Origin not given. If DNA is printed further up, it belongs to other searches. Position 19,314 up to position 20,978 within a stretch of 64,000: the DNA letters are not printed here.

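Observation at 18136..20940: Stand-alone UbiX / UbiD-family decarboxylase pair flanked by a DUF2390-like gene, in a non-ubiquinone context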

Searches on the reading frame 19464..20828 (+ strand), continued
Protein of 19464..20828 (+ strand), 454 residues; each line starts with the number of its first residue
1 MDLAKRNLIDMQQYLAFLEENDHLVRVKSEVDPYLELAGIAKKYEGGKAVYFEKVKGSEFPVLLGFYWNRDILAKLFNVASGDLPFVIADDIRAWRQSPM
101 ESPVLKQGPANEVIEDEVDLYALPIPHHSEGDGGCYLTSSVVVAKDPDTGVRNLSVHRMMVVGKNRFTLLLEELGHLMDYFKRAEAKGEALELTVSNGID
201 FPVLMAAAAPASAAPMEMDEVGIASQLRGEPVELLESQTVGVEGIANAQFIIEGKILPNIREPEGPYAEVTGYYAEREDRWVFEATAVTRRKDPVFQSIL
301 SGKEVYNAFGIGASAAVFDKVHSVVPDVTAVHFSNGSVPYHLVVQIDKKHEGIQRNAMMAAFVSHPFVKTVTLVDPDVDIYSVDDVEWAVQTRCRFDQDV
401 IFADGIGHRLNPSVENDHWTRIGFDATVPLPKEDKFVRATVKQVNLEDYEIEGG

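Call 23: search_protein_families(library=pfam, proteins=[L013:7482-8801:-, L023:9435-9980:+, L031:6986-7993:+, L036:1416-2237:-, L026:2204-3655:+, L055:17461-19101:+, L009:12404-13897:+, L009:11405-12394:+, L045:6420-7787:+, L048:16703-17725:-], max_evalue=0.00001)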
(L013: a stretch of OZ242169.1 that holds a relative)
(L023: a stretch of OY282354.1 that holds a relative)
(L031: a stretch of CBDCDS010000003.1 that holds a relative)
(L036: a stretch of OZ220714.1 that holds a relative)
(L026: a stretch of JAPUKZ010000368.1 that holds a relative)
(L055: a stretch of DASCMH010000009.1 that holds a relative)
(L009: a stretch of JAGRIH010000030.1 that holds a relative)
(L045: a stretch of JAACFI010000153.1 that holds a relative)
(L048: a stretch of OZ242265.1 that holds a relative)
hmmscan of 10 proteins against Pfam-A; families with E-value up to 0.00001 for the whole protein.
L013:7482-8801:- (439 aa): 2 families
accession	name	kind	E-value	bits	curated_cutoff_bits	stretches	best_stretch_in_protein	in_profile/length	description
PF07690.21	MFS_1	-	3.6e-46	158.1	33.4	2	27-304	2-252/347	Major Facilitator Superfamily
PF00083.30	Sugar_tr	-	5.7e-23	81.9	22.3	1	56-426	46-434/452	Sugar (and other) transporter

L023:9435-9980:+ (181 aa): 2 families
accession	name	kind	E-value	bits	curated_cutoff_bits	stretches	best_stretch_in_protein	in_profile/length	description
PF00132.30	Hexapep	-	4e-19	67.9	27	3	12-46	2-36/36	Bacterial transferase hexapeptide (six repeats)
PF25084.1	LbH_EIF2B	-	6.3e-08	33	54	0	81-137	40-95/105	EIF2B subunit epsilon LbH domain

L031:6986-7993:+ (335 aa): 1 family
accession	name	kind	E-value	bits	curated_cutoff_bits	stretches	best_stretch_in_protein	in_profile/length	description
PF03781.23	FGE-sulfatase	-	2.9e-77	260.2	23.3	1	46-329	3-255/255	Sulfatase-modifying factor enzyme 1-like domain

L036:1416-2237:- (273 aa): 1 family
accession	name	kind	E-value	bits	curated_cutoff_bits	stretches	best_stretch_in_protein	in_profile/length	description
PF01557.24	FAA_hydrolase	-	5.8e-56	190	23.9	1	63-267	2-214/214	Fumarylacetoacetate (FAA) hydrolase C-terminal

L026:2204-3655:+ (483 aa): 2 families
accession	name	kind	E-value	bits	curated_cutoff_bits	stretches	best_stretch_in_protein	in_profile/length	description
PF00171.27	Aldedh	-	6.6e-144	480.3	23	1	18-472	4-461/461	Aldehyde dehydrogenase family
PF05893.19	LuxC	-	5.5e-06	26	21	1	138-307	84-257/401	Acyl-CoA reductase (LuxC)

L055:17461-19101:+ (546 aa): 3 families
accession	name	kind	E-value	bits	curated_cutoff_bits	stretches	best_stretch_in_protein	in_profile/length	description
PF02776.23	TPP_enzyme_N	-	4e-32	110.9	26.8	1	1-109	1-111/119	Thiamine pyrophosphate enzyme, N-terminal TPP binding domain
PF02775.26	TPP_enzyme_C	-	2.8e-20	73.1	21.9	1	389-524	10-150/151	Thiamine pyrophosphate enzyme, C-terminal TPP binding domain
PF00205.28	TPP_enzyme_M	-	4.3e-18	65.8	30.4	1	196-299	4-107/137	Thiamine pyrophosphate enzyme, central domain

L009:12404-13897:+ (497 aa): 1 family
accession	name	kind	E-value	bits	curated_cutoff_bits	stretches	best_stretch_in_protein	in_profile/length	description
PF01565.28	FAD_binding_4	-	2.1e-25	89.5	26.4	1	74-204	1-134/139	FAD binding domain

L009:11405-12394:+ (329 aa): 2 families
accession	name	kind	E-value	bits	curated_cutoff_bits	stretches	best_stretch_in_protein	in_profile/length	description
PF02737.24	3HCDH_N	-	1.6e-40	139.4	22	1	10-195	2-177/180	3-hydroxyacyl-CoA dehydrogenase, NAD binding domain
PF00725.27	3HCDH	-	1.6e-20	73.9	22.1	1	200-299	1-97/97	3-hydroxyacyl-CoA dehydrogenase, C-terminal domain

L045:6420-7787:+ (455 aa): 2 families
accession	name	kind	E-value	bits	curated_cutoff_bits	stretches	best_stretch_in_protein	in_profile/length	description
PF07690.21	MFS_1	-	4.3e-42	144.7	33.4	1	27-398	2-346/347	Major Facilitator Superfamily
PF03137.26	OATP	-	4.3e-07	29.1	25.8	1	112-315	135-359/545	Organic Anion Transporter Polypeptide (OATP) family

L048:16703-17725:- (340 aa): 2 families
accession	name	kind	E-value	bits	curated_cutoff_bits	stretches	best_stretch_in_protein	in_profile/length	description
PF00941.27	FAD_binding_5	-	1e-43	149.6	27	1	6-213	2-169/170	FAD binding domain in molybdopterin dehydrogenase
PF03450.22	CO_deh_flav_C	-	1.3e-16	61.1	25.5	1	221-321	3-101/102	CO dehydrogenase flavoprotein C-terminal domain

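Call 30: search_protein_families(library=ncbifam, proteins=[L013:7482-8801:-, L023:9435-9980:+, L055:17461-19101:+, L009:12404-13897:+, L026:2204-3655:+, L045:6420-7787:+, L036:1416-2237:-, L009:11405-12394:+], max_evalue=1e-10)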
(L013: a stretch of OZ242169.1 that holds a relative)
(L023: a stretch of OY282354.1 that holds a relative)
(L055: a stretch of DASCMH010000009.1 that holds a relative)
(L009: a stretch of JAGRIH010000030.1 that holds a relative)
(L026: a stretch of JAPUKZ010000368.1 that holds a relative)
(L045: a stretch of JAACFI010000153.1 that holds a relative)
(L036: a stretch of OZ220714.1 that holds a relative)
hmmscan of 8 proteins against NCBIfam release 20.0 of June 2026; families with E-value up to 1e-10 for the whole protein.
L013:7482-8801:- (439 aa): 17 families
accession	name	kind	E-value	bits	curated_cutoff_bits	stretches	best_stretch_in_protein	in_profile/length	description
TIGR00895.1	2A0115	subfamily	8.9e-107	357.4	418.55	1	6-400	2-397/398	aromatic acid/H+ symport family MFS transporter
NF053517.1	HbztTptrPcaK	equivalog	5.8e-75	252.9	770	1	6-426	4-426/437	4-hydroxybenzoate transporter PcaK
NF008586.0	PRK11551.1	equivalog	4.9e-68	230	410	2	21-219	15-213/406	3-(3-hydroxy-phenyl)propionate transporter MhpT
TIGR00898.1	2A0119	subfamily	2.3e-30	105.9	550.75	1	42-428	109-495/506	cation transport protein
TIGR00891.1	2A0112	subfamily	1e-25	90.7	552.9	1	20-394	11-381/405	sialate:H+ symport family MFS transporter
TIGR00893.1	2A0114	subfamily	3.5e-24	85.5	395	1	38-282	11-245/399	D-galactonate transporter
NF008963.0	PRK12307.1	equivalog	2.4e-23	83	637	1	21-206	18-202/426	MFS transporter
NF003024.0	PRK03893.1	subfamily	1e-21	77.3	604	1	16-224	16-223/497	sialate:H+ symport family MFS transporter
TIGR00880.1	2_A_01_02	superfamily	4.9e-19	68.9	131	1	67-198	5-140/141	multidrug resistance protein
NF007372.0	PRK09874.1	equivalog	1.1e-17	64.3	571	1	58-206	56-203/408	multidrug efflux MFS transporter MdtG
NF012177.1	tet_MFS_42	exception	1.7e-17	63.8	850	0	59-201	39-179/411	tetracycline efflux MFS transporter Tet(42)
TIGR00883.1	2A0106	subfamily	1.2e-15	57.5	443.45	1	61-409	40-388/400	metabolite/H+ symporter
NF052357.1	GlucTporGlcPStph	equivalog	4.1e-15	55.5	750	1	22-286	7-273/445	glucose transporter GlcP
TIGR00879.1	SP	subfamily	3.3e-14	52.4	237.8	1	22-379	55-449/510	sugar porter family MFS transporter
TIGR00881.1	2A0104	subfamily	4.5e-11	42.4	407.75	0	41-387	15-356/379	phosphoglycerate transporter protein PgtP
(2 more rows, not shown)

L023:9435-9980:+ (181 aa): 6 families
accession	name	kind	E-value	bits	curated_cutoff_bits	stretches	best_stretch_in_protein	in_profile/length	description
NF050158.1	CarbAnhydGPos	equivalog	2.4e-50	170.6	250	1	3-169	1-160/172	gamma carbonic anhydrase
TIGR02287.1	PaaY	equivalog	1.2e-29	103.4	319.6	1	7-170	4-160/192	phenylacetic acid degradation protein PaaY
NF010150.1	PRK13627.1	equivalog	2.1e-28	99.4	305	1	5-171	4-163/196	carnitine operon protein CaiE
NF053794.1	beta_CO2some_M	equivalog_domain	8.1e-16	58.1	550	1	11-140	19-157/320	beta-carboxysome scaffolding protein CcmM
NF040597.1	carb_anhyd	equivalog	3.8e-15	56.1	380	1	10-124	59-187/248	carbonic anhydrase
TIGR03570.1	NeuD_NnaD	subfamily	8.8e-13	48.3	160.8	1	19-147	89-202/202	NeuD/PglB/VioB family sugar acetyltransferase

L055:17461-19101:+ (546 aa): 49 families (the best 25 are shown)
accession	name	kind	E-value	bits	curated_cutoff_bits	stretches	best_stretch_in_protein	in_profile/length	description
TIGR03393.1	indolpyr_decarb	equivalog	5e-97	325.8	946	1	2-492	2-490/539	indolepyruvate decarboxylase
TIGR03394.1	indol_phenyl_DC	equivalog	3.7e-86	290.1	554.5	1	3-541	2-534/535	indolepyruvate/phenylpyruvate decarboxylase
NF005712.0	PRK07524.1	subfamily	6.4e-46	156.9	500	1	2-526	4-528/536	5-guanidino-2-oxopentanoate decarboxylase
TIGR00118.1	acolac_lg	equivalog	9.4e-44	149.8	538.35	1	4-527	4-534/557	biosynthetic-type acetolactate synthase large subunit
NF006524.0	PRK08978.1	equivalog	2e-42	145.2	738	1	5-510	5-509/548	acetolactate synthase 2 catalytic subunit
NF004919.0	PRK06276.1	equivalog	1.5e-40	139.1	866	1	5-464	5-471/582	acetolactate synthase large subunit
NF006187.0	PRK08322.1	equivalog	1.2e-39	136.2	509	1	2-512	3-515/548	acetolactate synthase large subunit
NF006016.1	PRK08155.1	equivalog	2.8e-39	135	870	1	4-527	6-532/554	acetolactate synthase large subunit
NF004710.0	PRK06048.1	equivalog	7.2e-39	133.7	976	2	2-299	9-301/561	acetolactate synthase large subunit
NF006122.0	PRK08266.1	subfamily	1.6e-38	132.5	571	2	1-278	4-271/543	hypothetical protein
NF005713.0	PRK07525.1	subfamily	2.6e-36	125.2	620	2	1-284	6-280/592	sulfoacetaldehyde acetyltransferase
NF006052.0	PRK08199.1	subfamily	3.4e-36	124.7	539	1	6-533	13-543/559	thiamine pyrophosphate protein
NF005470.0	PRK07064.1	equivalog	5.6e-36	124.7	495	1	2-279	6-275/552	thiamine pyrophosphate-binding protein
NF005860.0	PRK07789.1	equivalog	1.2e-34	119.6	881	1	4-295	37-324/615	acetolactate synthase large subunit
NF006377.0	PRK08611.1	equivalog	3.9e-33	114.8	742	2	5-279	8-276/576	pyruvate oxidase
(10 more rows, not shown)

L009:12404-13897:+ (497 aa): 2 families
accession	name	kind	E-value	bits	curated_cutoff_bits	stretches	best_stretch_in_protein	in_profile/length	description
NF041227.1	BagG_FevA2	exception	9.8e-31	106.8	850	1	36-266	11-234/455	bagremycin/ferroverdin biosynthesis FAD-dependent oxygenase BagG/FevA2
NF041226.1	BagK_FevA1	equivalog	1e-25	90.1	800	1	36-241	6-206/453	bagremycin/ferroverdin biosynthesis FAD-dependent oxygenase BagK/FevA1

L026:2204-3655:+ (483 aa): 40 families (the best 25 are shown)
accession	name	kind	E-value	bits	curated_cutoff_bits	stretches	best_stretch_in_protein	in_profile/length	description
NF009725.0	PRK13252.1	equivalog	3.7e-105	352.1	593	1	2-478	2-483/488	betaine-aldehyde dehydrogenase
NF040648.1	lactal_redase_Meth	equivalog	3e-104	349.6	650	1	24-474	13-462/463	lactaldehyde dehydrogenase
TIGR01804.1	BADH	equivalog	2e-103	346.4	668.6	1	10-469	1-466/467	betaine-aldehyde dehydrogenase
TIGR01780.1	SSADH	subfamily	5e-103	345.4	646.35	1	29-465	4-443/448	succinate-semialdehyde dehydrogenase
NF045736.1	PaDhStyDRhodo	equivalog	6.7e-102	341.5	800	1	7-474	3-477/479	phenylacetaldehyde dehydrogenase StyD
TIGR02299.1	HpaE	equivalog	1.2e-101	340.7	638.35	1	9-480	3-482/488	5-carboxymethyl-2-hydroxymuconate semialdehyde dehydrogenase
NF010000.0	PRK13473.1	subfamily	5.2e-101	338.6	615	1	6-473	2-471/475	aminobutyraldehyde dehydrogenase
TIGR03216.1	OH_muco_semi_DH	equivalog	3.2e-95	319.6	693.25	1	10-475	4-480/481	2-hydroxymuconic semialdehyde dehydrogenase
NF045735.1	PaDhStyDPseudo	equivalog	3.3e-94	316.3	850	1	8-474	4-481/483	phenylacetaldehyde dehydrogenase StyD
NF008415.0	PRK11241.1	equivalog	9.2e-94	314.8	828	1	8-474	12-480/482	NADP-dependent succinate-semialdehyde dehydrogenase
NF007497.0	PRK10090.1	equivalog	2.7e-93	313.4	500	1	1-437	1-441/480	aldehyde dehydrogenase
NF006916.0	PRK09407.1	equivalog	1.6e-92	310.8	521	1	21-468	33-486/526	succinic semialdehyde dehydrogenase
NF042993.1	AlphKGSA_gudD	equivalog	3.4e-92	309.7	770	1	8-474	5-480/481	alpha-ketoglutaric semialdehyde dehydrogenase GucD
NF052305.1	DioxValDhHalo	equivalog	1.2e-81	275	750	1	6-470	4-477/483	2,5-dioxovalerate dehydrogenase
TIGR03374.1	ABALDH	equivalog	1.7e-80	271.2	909.3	1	7-460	2-457/472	aminobutyraldehyde dehydrogenase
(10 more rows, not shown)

L045:6420-7787:+ (455 aa): 6 families
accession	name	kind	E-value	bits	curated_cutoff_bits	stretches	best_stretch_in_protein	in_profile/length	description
TIGR00893.1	2A0114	subfamily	2.2e-34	119.1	395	1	29-427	2-393/399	D-galactonate transporter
TIGR00881.1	2A0104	subfamily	7.1e-20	71.4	407.75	1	28-216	2-175/379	phosphoglycerate transporter protein PgtP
TIGR00895.1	2A0115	subfamily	5.2e-18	65.2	418.55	1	15-194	11-186/398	aromatic acid/H+ symport family MFS transporter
NF008586.0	PRK11551.1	equivalog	1.9e-12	46.9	410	1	22-377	16-335/406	3-(3-hydroxy-phenyl)propionate transporter MhpT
TIGR00711.1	efflux_EmrB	subfamily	4.2e-12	45.6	230.2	1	25-170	6-150/485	DHA2 family efflux MFS transporter permease subunit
TIGR00880.1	2_A_01_02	superfamily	4.8e-11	42.9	131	0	65-210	6-136/141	multidrug resistance protein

L036:1416-2237:- (273 aa): 6 families
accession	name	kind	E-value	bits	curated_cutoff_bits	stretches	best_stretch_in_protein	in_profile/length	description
TIGR02305.1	HpaG-N-term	equivalog_domain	4e-65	219.2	228.65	1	63-266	3-205/205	4-hydroxyphenylacetate degradation bifunctional isomerase/decarboxylase, N-terminal subunit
TIGR02303.1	HpaG-C-term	equivalog_domain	2.2e-60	204.2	276.4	1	21-268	2-244/245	4-hydroxyphenylacetate degradation bifunctional isomerase/decarboxylase, C-terminal subunit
NF011750.0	PRK15203.1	equivalog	1.6e-56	191.9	811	2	62-179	4-120/429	4-hydroxyphenylacetate degradation bifunctional isomerase/decarboxylase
NF009399.0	PRK12764.1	equivalog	1e-33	117.1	444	1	61-269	22-229/501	fumarylacetoacetate hydrolase family protein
NF053535.1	DhyDRhmHlse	equivalog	8.3e-31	107.3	500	1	26-261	34-273/284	2,4-didehydro-3-deoxy-L-rhamnonate hydrolase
NF007967.0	PRK10691.1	equivalog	5.4e-25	88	201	1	62-260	18-213/219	fumarylacetoacetate hydrolase family protein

L009:11405-12394:+ (329 aa): 19 families
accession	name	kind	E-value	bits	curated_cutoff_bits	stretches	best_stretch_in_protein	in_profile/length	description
NF006125.0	PRK08269.1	equivalog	1.7e-141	471.1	427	1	8-327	6-324/334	3-hydroxybutyryl-CoA dehydrogenase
NF006124.0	PRK08268.1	subfamily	4.1e-53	181.1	508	1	5-306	5-294/507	3-hydroxyacyl-CoA dehydrogenase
NF006722.0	PRK09260.1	equivalog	4e-51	174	429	1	9-303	4-285/289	3-hydroxyacyl-CoA dehydrogenase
NF004783.0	PRK06129.1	equivalog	6.8e-50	170.2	347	1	8-263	3-251/315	3-hydroxyacyl-CoA dehydrogenase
NF042925.1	FHMPC_DH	equivalog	8.9e-47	159.9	500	1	10-318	3-299/304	5-formyl-3-hydroxy-2-methylpyridine 4-carboxylate 5-dehydrogenase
NF004474.0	PRK05808.1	subfamily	7.4e-46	156.7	408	1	8-299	4-282/283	3-hydroxybutyryl-CoA dehydrogenase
TIGR02279.1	PaaC-3OHAcCoADH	equivalog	1.7e-44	152.5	669.4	1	7-306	5-292/503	3-hydroxyacyl-CoA dehydrogenase PaaH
NF004699.0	PRK06035.1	equivalog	3.1e-44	151.3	500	1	9-279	5-265/294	3-hydroxyacyl-CoA dehydrogenase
NF005715.0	PRK07530.1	equivalog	3.8e-41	141.4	420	1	8-302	5-286/292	3-hydroxybutyryl-CoA dehydrogenase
NF006143.0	PRK08293.1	equivalog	2.6e-36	125.4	312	1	8-301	5-289/291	3-hydroxyacyl-CoA dehydrogenase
NF005875.0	PRK07819.1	subfamily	5.8e-36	124.4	319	1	7-299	5-286/287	3-hydroxybutyryl-CoA dehydrogenase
NF008727.0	PRK11730.1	equivalog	6.1e-36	124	870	1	7-312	313-605/717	fatty acid oxidation complex subunit alpha FadB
NF008363.0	PRK11154.1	equivalog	8.8e-36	123.3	869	1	3-302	305-589/708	fatty acid oxidation complex subunit alpha FadJ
TIGR02440.1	FadJ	equivalog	7.8e-33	113.7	968.45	1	4-301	301-583/699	fatty acid oxidation complex subunit alpha FadJ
NF005716.0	PRK07531.1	equivalog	2.1e-31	109.2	592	1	7-255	4-240/495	carnitine 3-dehydrogenase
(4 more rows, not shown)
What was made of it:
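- An IpdC-like (indolepyruvate decarboxylase family) gene and an aldehyde dehydrogenase sit in the Halieaceae clusters (calls 23, 30). Uptake-type aromatic-acid symporters argue for acid consumption (call 30).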
